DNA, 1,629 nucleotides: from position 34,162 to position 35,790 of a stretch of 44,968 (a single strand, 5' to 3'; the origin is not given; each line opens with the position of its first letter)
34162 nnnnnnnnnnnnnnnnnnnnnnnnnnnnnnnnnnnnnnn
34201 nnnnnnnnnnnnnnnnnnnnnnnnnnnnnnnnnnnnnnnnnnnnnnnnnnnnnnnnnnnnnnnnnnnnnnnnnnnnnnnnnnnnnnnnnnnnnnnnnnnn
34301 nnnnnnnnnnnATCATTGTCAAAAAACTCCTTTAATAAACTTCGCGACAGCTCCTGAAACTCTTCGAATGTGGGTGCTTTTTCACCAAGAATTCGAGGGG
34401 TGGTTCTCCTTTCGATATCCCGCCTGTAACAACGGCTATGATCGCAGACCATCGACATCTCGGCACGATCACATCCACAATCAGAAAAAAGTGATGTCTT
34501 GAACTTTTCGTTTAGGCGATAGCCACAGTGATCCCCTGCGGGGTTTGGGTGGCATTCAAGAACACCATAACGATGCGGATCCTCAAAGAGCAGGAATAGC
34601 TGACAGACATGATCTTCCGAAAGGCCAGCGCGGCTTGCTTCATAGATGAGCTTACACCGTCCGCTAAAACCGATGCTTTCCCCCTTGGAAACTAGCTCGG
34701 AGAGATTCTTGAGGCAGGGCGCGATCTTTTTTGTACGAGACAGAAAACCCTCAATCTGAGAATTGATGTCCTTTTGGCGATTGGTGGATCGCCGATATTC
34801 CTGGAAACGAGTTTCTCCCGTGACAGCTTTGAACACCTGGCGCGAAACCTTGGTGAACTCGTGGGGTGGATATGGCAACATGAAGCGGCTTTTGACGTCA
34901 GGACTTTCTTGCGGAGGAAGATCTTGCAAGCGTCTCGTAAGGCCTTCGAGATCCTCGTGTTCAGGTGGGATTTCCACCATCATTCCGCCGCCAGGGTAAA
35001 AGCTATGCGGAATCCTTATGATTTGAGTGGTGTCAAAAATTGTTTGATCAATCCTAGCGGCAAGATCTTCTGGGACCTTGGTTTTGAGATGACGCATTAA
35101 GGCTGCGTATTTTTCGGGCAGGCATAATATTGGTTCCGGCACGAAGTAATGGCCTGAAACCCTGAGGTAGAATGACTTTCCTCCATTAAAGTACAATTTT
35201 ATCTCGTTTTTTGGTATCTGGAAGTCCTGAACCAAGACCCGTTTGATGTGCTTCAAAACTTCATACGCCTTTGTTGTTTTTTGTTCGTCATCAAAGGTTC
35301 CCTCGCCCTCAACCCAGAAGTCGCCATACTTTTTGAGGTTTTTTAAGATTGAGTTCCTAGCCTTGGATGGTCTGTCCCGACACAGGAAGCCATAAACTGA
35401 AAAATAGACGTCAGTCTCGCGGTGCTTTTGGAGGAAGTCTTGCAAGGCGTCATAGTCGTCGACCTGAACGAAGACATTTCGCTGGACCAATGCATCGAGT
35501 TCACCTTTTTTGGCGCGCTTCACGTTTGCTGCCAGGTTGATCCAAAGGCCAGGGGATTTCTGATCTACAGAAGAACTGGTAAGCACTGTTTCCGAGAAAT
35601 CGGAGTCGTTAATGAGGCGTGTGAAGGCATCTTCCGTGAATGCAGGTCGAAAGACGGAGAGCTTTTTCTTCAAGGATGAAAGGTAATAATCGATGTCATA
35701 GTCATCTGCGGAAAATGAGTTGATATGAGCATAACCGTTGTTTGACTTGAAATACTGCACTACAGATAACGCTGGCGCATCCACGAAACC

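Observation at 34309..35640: C-terminal ~440 aa of the PolB look like a divergent archaeo-eukaryotic primase (AEP) domain followed by a Cys/His cluster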

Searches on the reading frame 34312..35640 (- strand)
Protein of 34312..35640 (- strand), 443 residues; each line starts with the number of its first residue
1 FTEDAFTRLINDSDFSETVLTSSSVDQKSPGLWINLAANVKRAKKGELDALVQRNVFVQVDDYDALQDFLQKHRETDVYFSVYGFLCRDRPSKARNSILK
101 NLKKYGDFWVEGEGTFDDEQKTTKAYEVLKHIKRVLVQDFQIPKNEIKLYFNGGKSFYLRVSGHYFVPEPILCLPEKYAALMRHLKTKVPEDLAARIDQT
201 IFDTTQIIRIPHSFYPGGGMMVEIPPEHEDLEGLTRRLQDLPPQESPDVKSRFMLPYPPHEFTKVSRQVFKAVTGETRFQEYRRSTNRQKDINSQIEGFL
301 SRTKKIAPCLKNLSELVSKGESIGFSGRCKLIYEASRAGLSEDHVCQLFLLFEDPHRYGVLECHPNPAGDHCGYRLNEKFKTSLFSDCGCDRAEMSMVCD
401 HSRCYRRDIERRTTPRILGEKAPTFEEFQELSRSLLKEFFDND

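Call 3: search_protein_families(library=pfam, proteins=[window:34312-35640:-], max_evalue=1)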
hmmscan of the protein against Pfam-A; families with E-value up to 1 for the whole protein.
window:34312-35640:- (443 aa): 1 family
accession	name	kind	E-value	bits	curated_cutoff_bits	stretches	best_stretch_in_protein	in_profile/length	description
PF08429.16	PLU-1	-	0.025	14.2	28.5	1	282-324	257-300/338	PLU-1-like protein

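Call 4: search_protein_families(library=phrogs, proteins=[window:34312-35640:-], max_evalue=1)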
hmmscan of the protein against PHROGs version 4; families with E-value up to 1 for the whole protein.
window:34312-35640:- (443 aa): 2 families
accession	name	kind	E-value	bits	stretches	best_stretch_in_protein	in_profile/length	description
phrog_16345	-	DNA, RNA and nucleotide metabolism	0.0013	17.8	1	73-241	37-193/972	primase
phrog_17670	-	unknown function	0.033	14.8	1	318-351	36-71/74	-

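Call 6: search_solved_structures(query=window:34312-35640:-, max_evalue=10, show_alignments=3)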
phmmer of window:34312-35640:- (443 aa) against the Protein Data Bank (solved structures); distinct sequences matched with E-value up to 10: 1.
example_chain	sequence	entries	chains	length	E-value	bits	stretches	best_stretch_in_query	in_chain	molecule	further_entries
3mrs_A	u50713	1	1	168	1.3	11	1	171-234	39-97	Shikimate kinase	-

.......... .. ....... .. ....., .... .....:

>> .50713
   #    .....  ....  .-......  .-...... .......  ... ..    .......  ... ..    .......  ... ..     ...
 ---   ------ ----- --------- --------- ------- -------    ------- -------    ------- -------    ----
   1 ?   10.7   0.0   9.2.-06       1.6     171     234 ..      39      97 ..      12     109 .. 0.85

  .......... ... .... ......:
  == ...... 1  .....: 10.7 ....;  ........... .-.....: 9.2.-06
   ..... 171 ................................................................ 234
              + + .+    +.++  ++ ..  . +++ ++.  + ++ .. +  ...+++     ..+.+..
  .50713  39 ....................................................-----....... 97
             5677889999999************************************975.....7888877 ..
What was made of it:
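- Single-sequence searches of the tail against Pfam and the PDB give nothing significant (calls 3, 6).
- Tried and rejected: phmmer of the tail against the PDB: only a chance shikimate kinase hit at E 1.3 (call 6).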

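Call 8: find_homologous_proteins(query=window:34312-35640:-, max_evalue=0.001)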
Query window:34312-35640:-: 3947 candidates shared short words with the query, none scored E <= 0.001.
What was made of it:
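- The word-indexed homology search found nothing (call 8).
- Tried and rejected: Word-indexed homology search with the tail alone: no hits, not even the protein itself (call 8).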

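Call 14: search_solved_structures(query=A1, max_evalue=10, show_alignments=4)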
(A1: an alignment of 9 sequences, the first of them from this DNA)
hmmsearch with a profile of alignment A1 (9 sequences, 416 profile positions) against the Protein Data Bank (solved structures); distinct sequences matched with E-value up to 10: 3.
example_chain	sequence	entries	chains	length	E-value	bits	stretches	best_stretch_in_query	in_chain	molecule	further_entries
7tl2_A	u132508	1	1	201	0.63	12.2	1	268-325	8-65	DNA primase large subunit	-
7tl4_A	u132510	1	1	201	0.63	12.2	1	268-325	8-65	DNA primase large subunit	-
7tl3_A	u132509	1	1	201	0.63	12.2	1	268-325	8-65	DNA primase large subunit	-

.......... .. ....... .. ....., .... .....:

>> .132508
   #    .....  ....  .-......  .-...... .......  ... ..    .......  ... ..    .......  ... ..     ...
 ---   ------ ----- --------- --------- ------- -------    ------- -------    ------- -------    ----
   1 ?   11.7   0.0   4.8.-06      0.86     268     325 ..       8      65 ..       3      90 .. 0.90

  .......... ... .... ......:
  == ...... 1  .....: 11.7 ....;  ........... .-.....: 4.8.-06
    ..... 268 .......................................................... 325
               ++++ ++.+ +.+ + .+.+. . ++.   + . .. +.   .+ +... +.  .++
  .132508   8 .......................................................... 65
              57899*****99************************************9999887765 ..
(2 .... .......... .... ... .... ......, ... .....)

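Call 27: predict_structure(alignment_id=A1)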
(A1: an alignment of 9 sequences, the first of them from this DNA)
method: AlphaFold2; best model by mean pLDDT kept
length: 422 residues; sequences in the alignment: 9
mean_pLDDT: 79.7   pTM: 0.58
mean pLDDT of the five models: 79.7, 78.8, 78.2, 77.0, 76.7
residues with pLDDT >= 90: 125; 70-90: 212; 50-70: 51; < 50: 34
segments of 3 or more residues with pLDDT < 50: 1-7, 24-31, 259-266, 393-402
pLDDT, mean of each block of 10 residues (from residue 1): 44 84 49 73 87 85 85 63 91 86 92 97 93 87 92 89 94 88 83 73 78 72 67 86 95 65 49 83 86 93 89 91 93 88 75 88 81 76 77 43 66 77 49
secondary structure, 60 per line:
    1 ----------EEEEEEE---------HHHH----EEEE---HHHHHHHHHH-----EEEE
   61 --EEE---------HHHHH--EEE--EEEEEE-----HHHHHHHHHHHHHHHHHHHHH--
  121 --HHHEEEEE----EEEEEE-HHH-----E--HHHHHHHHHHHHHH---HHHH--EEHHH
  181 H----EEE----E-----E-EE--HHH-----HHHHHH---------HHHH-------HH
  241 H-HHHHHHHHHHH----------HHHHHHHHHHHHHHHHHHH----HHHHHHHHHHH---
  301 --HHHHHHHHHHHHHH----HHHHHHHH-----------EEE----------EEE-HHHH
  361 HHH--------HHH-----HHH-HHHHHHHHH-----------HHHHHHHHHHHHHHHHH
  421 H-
elements in order: E11-17 H27-30 E35-38 H42-51 E57-60 E63-65 H75-79 E82-84 E87-92 H98-118 E126-130 E135-140 H153-166 H170-173 H178-181 E186-188 H213-218 H228-231 H243-253 H264-282 H287-297 H303-316 H321-328 E340-342 E353-355 H357-363 H384-392 H404-421
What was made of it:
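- On AEP superfamily (archaeo-eukaryotic primases): AlphaFold model pLDDT 79.7 (call 27).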

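Call 29: fold_search(model_id=the predicted structure, library=pdb)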
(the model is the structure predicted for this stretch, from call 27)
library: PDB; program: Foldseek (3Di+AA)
matches with E <= 10: 296; with E <= 0.001: 10
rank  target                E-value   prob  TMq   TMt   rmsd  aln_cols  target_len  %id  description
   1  9im2_C                6.2e-05  1.00  0.26  0.17   8.6       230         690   10  The Cryo-EM structure of MPXV E5 in complex with ssDNA in intermediate state 3 (released 2025-06-18)
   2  9im1_E                1.3e-04  1.00  0.25  0.17   8.7       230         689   10  The Cryo-EM structure of MPXV E5 in complex with ssDNA in intermediate state 1 (released 2025-06-18)
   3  9im0_D                2.0e-04  1.00  0.25  0.41   8.6       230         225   11  The Cryo-EM structure of MPXV E5 in complex with ssDNA focused on primase and Zn binding domain (released 2025-06-18)
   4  8hwa_K                4.1e-04  1.00  0.27  0.43   8.1       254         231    9  D5 ATP-ADP-Apo-ssDNA IS1 (released 2024-01-10)
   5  8xj6_D                4.1e-04  1.00  0.25  0.19   8.7       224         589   12  The Cryo-EM structure of MPXV E5 apo conformation (released 2024-05-01)
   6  9ilz_E                6.5e-04  1.00  0.26  0.17   8.6       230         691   10  The Cryo-EM structure of MPXV E5 in complex with ssDNA (released 2025-06-18)
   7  8xig                  7.6e-04  1.00  0.24  0.38   7.8       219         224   10  The crystal structure of the AEP domain of MPXV E5 (released 2024-05-01)
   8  2r9l_A                9.8e-04  1.00  0.25  0.35   6.8       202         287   12  Polymerase Domain from Mycobacterium tuberculosis Ligase D in complex with DNA (released 2008-01-08)
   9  8xif                  9.8e-04  1.00  0.24  0.39   7.9       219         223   10  The crystal structure of the AEP domain of VACV D5 (released 2024-05-01)
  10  8xj6_F                9.8e-04  1.00  0.24  0.17   9.0       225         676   10  The Cryo-EM structure of MPXV E5 apo conformation (released 2024-05-01)
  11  8wgy_E                1.1e-03  1.00  0.24  0.15   8.1       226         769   12  MPOX E5 hexamer AMP-PNP and ssDNA bound form with clear primase domain (released 2024-10-16)
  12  1g71_A                2.3e-03  1.00  0.30  0.35  15.1       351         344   11  CRYSTAL STRUCTURE OF PYROCOCCUS FURIOSUS DNA PRIMASE (released 2001-01-10)
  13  8d0b_D                3.1e-03  0.98  0.28  0.28  16.4       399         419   10  Human CST-DNA polymerase alpha/primase preinitiation complex bound to 4xTEL-foldback template (released 2022-06-22)
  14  2r9l_B                3.4e-03  1.00  0.27  0.39   7.2       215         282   12  Polymerase Domain from Mycobacterium tuberculosis Ligase D in complex with DNA (released 2008-01-08)
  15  9f28_A                3.6e-03  1.00  0.30  0.36  10.8       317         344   11  Crystal structure of the heterodimeric primase from pyrococcus abyssi (deletion of the PriL-CTD domain) (released 2024-12-04)
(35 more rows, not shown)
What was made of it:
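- On AEP superfamily (archaeo-eukaryotic primases): All top 50 PDB Foldseek hits are AEPs, probability 1.00 for the best (call 29).
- Closest known: Eukaryotic Pol alpha-primase. Same: PriS and Pri1 are among the structural hits (call 29).
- Many bacterial and mobile-element AEPs are repair or multifunctional PrimPols; LigD-Pol is among the structural hits (call 29).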

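Call 35: search_protein_families(library=pfam, alignment_id=A1, max_evalue=10)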
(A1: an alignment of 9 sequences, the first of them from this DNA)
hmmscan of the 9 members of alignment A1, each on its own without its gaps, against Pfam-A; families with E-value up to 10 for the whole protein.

A. member 1, seq(422 aa): 1 family
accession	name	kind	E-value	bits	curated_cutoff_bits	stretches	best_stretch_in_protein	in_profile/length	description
PF08429.16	PLU-1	-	0.022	14.4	28.5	1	261-303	257-300/338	PLU-1-like protein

B. families by the number of members that match (of 9 scanned): 8 families
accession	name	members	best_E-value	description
PF04104.19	DNA_primase_lrg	1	0.0014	Eukaryotic and archaeal DNA primase, large subunit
PF12001.13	DUF3496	1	0.0058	Domain of unknown function (DUF3496)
PF11926.13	DUF3444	1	0.0063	Domain of unknown function (DUF3444)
PF08429.16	PLU-1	1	0.022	PLU-1-like protein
PF07909.16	DUF1663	1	0.076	Protein of unknown function (DUF1663)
PF21426.3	GBS104-like_Ig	1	0.13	Tip pilin GBS104-like, Ig-like domain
PF14476.11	Chloroplast_duf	1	0.31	Petal formation-expressed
PF23671.1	HTH_70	1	0.47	HTH 3-helical bundle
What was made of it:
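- On PriCT-1 / PriL C-terminal (Fe-S) primase accessory domain: Pfam DNA_primase_lrg matches at E 0.0014 in one of nine members (call 35).
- Direct Pfam scans of the window's own tail do not reach any primase model (calls 3, 35).
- Tried and rejected: Pfam on the tail alone: only a spurious PLU-1 hit (calls 3, 35).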

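Call 41: search_protein_representatives(alignment_id=A1)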
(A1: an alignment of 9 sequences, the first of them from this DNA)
Query: 9 sequences, 416 profile positions. Proteins with E-value up to 0.001 (for the whole library): 893; up to 1e-10: 206; up to 1e-30: 23. The best 150 are listed.
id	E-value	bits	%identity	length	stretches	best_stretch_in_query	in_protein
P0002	2.0e-169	580.5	-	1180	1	2-415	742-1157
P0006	9.3e-159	545.3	-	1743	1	1-415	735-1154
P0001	4.1e-158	543.2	-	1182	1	4-413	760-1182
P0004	3.9e-157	539.9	-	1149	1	2-412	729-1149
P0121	5.4e-148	509.8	-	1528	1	1-414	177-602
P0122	8.7e-144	496.0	-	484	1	4-410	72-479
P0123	6.1e-143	493.2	-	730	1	2-413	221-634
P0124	1.5e-127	442.5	-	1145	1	6-412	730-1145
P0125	1.8e-126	438.9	-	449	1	2-412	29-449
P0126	6.5e-119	414.0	-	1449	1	5-414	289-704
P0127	1.1e-95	337.6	-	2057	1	11-413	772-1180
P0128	1.0e-81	291.5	-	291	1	123-410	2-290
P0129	3.5e-75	270.0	-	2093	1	9-412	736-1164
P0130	1.2e-73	265.0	-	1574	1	5-410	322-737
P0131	1.9e-68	247.8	-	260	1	161-412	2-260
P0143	2.3e-24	102.6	-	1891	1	18-404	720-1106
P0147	2.7e-22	95.8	-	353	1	31-257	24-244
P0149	7.9e-22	94.2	-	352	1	16-264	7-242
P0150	2.1e-21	92.8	-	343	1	27-267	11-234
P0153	3.1e-20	89.0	-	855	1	40-248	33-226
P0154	3.6e-19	85.5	-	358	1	22-326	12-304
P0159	1.4e-18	83.5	-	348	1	32-332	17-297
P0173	4.6e-17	78.5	-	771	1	16-251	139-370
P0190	2.5e-16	76.1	-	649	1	37-234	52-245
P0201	8.7e-16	74.3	-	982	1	34-232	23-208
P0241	7.5e-14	68.0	-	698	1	43-396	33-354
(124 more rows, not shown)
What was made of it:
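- The tail profile finds 893 proteins at E <= 1e-3 (call 41).
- Tried and rejected: The exhaustive profile search later showed this was a sensitivity artefact (call 41).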

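Call 42: search_protein_families(library=pfam, proteins=[P0147, P0149, P0150, P0153, P0154, P0173, P0190, P0201, P0241, P0143], max_evalue=0.001)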
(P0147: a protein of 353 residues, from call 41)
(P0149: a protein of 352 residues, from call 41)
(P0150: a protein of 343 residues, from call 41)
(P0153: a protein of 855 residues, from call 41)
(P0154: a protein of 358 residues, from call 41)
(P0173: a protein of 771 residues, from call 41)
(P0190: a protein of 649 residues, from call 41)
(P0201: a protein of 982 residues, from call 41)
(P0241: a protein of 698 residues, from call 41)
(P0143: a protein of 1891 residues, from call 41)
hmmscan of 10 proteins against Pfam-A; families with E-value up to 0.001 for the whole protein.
P0147 (353 aa): 3 families
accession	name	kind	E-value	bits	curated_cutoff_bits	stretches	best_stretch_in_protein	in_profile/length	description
PF08708.16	PriCT_1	-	2.5e-09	37.1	21.1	1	263-326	4-66/67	Primase C terminal 1 (PriCT-1)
PF01896.25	DNA_primase_S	-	7.9e-09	36.5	26.8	1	70-188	1-162/163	DNA primase small subunit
PF04104.19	DNA_primase_lrg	-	0.00083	19.2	22.4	0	232-298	86-152/266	Eukaryotic and archaeal DNA primase, large subunit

P0149 (352 aa): 2 families
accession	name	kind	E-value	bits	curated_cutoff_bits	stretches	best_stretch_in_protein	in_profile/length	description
PF08708.16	PriCT_1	-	4.7e-10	39.4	21.1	1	259-317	3-61/67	Primase C terminal 1 (PriCT-1)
PF01896.25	DNA_primase_S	-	5.1e-05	24.1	26.8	0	73-128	1-61/163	DNA primase small subunit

P0150 (343 aa): 2 families
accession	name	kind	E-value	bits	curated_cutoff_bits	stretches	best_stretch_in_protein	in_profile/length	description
PF01896.25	DNA_primase_S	-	4.3e-10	40.6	26.8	1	65-178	1-162/163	DNA primase small subunit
PF08708.16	PriCT_1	-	5e-05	23.3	21.1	1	251-314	3-63/67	Primase C terminal 1 (PriCT-1)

P0153 (855 aa): 2 families
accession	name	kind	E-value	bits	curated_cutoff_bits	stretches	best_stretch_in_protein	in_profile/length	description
PF08708.16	PriCT_1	-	2.3e-11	43.5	21.1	1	251-312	4-65/67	Primase C terminal 1 (PriCT-1)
PF01896.25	DNA_primase_S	-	5.5e-07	30.5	26.8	1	74-241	2-150/163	DNA primase small subunit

P0154 (358 aa): 2 families
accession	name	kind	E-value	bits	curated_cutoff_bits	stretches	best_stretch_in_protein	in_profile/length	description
PF08708.16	PriCT_1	-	4.9e-13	48.9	21.1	1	273-329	8-63/67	Primase C terminal 1 (PriCT-1)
PF01896.25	DNA_primase_S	-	1.3e-05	26.1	26.8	1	74-193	6-162/163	DNA primase small subunit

P0173 (771 aa): 0 families

P0190 (649 aa): 2 families
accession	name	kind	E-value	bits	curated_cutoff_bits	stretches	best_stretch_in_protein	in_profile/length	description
PF01896.25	DNA_primase_S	-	0.00035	21.4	26.8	0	97-210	2-161/163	DNA primase small subunit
PF08708.16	PriCT_1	-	0.00077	19.5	21.1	0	307-360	12-64/67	Primase C terminal 1 (PriCT-1)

P0201 (982 aa): 3 families
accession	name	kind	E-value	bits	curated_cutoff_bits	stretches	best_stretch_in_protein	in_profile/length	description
PF00493.29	MCM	-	6.2e-09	35.7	23.3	1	548-743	10-204/224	MCM P-loop domain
PF08708.16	PriCT_1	-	5.7e-06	26.3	21.1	1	250-303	3-56/67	Primase C terminal 1 (PriCT-1)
PF01896.25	DNA_primase_S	-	5.9e-06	27.2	26.8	1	68-198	3-150/163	DNA primase small subunit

P0241 (698 aa): 2 families
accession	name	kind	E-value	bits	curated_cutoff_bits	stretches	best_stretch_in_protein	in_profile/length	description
PF03796.21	DnaB_C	-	3.6e-21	76.1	27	1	407-666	3-239/255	DnaB-like helicase C terminal domain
PF08708.16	PriCT_1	-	0.00019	21.4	21.1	1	260-317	8-64/67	Primase C terminal 1 (PriCT-1)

P0143 (1891 aa): 0 families
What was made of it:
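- Checked: A profile of the tail detects canonical AEP primases at E 1e-22 to 1e-13 in 1.84 billion proteins (calls 41, 42).
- Seven of ten sampled hits match Pfam DNA_primase_S and eight match PriCT_1 (call 42). hmmsearch E down to 1e-22 against bona fide AEPs (calls 41, 42).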

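Call 55: search_solved_structures(query=A3, max_evalue=1, show_alignments=3)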
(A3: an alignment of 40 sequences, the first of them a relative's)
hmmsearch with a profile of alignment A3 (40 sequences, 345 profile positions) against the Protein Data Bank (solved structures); distinct sequences matched with E-value up to 1: 5.
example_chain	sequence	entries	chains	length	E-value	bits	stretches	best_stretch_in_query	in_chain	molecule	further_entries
1zt2_A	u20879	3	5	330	2.2e-07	33.7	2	82-117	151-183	DNA primase small subunit | DNA primase small subunit PriS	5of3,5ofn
9f26_A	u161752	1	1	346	0.031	16.8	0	20-70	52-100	DNA primase small subunit PriS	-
1v33_A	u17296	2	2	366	0.031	16.8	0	19-116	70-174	DNA primase small subunit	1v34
9f28_A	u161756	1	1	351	0.032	16.7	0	20-70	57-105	DNA primase small subunit PriS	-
1g71_A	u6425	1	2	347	0.14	14.6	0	20-116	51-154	DNA PRIMASE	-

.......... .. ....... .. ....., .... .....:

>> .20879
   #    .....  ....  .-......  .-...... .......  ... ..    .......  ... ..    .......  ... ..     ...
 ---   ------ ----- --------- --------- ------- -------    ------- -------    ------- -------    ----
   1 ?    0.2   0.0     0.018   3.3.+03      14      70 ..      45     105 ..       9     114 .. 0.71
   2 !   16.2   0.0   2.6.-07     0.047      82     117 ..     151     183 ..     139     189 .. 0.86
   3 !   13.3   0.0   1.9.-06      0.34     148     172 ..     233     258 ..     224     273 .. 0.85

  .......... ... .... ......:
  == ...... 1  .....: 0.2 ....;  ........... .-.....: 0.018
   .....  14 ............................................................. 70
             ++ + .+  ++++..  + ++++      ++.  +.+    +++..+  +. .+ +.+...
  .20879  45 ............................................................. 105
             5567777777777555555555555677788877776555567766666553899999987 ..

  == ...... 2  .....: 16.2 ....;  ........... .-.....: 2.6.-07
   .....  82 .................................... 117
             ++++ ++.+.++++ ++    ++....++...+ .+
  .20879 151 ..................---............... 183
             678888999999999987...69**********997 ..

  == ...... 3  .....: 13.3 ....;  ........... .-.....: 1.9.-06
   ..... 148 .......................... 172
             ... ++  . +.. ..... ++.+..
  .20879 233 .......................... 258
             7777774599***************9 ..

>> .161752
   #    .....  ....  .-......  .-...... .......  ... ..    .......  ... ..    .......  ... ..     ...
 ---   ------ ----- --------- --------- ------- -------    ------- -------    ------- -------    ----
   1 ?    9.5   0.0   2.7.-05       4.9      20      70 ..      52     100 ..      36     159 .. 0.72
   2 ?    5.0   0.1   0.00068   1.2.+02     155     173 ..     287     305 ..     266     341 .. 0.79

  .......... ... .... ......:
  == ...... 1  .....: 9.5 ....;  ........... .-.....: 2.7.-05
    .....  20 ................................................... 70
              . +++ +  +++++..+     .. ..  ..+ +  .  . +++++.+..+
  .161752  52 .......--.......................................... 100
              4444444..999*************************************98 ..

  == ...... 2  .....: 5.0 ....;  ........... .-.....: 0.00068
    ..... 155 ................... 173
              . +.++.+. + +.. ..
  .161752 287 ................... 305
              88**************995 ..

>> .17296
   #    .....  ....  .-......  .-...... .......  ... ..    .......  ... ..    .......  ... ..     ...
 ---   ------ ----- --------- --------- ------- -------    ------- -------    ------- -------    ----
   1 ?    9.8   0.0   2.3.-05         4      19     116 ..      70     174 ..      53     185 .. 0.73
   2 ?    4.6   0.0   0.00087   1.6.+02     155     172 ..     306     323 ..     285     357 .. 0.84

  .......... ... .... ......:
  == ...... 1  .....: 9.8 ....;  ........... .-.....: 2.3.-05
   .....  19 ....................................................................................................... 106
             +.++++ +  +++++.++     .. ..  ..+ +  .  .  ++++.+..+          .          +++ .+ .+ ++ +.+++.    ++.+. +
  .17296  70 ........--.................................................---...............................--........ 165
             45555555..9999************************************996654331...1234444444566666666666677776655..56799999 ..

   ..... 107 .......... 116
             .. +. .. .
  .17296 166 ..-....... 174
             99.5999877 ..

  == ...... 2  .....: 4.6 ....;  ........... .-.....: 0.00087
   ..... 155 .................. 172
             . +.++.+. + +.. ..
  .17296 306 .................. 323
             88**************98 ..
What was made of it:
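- That family hits S. solfataricus PriS at E 2e-7 (call 55).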
